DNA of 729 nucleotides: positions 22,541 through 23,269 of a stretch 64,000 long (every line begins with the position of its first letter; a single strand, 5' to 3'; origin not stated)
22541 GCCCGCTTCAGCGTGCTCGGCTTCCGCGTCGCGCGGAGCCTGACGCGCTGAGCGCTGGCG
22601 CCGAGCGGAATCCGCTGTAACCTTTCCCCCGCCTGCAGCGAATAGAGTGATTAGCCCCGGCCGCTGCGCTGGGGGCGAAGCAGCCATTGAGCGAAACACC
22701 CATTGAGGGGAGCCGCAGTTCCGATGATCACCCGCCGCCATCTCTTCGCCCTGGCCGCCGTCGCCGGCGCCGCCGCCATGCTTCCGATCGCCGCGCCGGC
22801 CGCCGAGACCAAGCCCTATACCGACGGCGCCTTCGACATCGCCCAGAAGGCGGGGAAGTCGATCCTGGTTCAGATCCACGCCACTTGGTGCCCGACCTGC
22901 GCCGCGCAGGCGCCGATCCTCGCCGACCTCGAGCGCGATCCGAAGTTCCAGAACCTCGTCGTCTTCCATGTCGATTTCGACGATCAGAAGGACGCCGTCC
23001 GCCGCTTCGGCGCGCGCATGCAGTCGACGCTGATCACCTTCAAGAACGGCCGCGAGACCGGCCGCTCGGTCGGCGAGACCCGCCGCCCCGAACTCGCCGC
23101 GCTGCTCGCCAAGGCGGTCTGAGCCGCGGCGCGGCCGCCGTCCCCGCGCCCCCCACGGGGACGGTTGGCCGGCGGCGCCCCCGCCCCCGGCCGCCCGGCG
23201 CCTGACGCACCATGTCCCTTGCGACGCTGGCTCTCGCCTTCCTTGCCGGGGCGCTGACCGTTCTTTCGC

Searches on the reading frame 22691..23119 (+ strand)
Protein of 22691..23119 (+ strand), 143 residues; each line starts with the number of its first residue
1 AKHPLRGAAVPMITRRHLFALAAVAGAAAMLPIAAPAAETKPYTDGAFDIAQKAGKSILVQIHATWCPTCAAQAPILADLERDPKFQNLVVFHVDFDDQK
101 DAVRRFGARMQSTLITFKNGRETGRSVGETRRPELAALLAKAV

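Call 33: search_protein_families(library=pfam, proteins=[window:22691-23119:+], max_evalue=0.001)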
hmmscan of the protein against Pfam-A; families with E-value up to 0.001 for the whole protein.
window:22691-23119:+ (143 aa): 6 families
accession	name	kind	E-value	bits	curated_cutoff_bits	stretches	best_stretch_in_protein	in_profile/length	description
PF00085.26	Thioredoxin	-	7.4e-13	48.8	23.5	1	45-140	7-102/103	Thioredoxin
PF08534.16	Redoxin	-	3.4e-07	30.6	26.6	1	45-128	18-103/148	Redoxin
PF00578.27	AhpC-TSA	-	3.9e-06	27.3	26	1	35-111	5-81/124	AhpC/TSA family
PF13899.12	Thioredoxin_7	-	1.4e-05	25.6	27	1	45-74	7-36/83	Thioredoxin-like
PF13905.12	Thioredoxin_8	-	3e-05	24.7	27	1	55-120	1-68/94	Thioredoxin-like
PF13098.12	Thioredoxin_2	-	0.00059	20.6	27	0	51-139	1-104/104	Thioredoxin-like domain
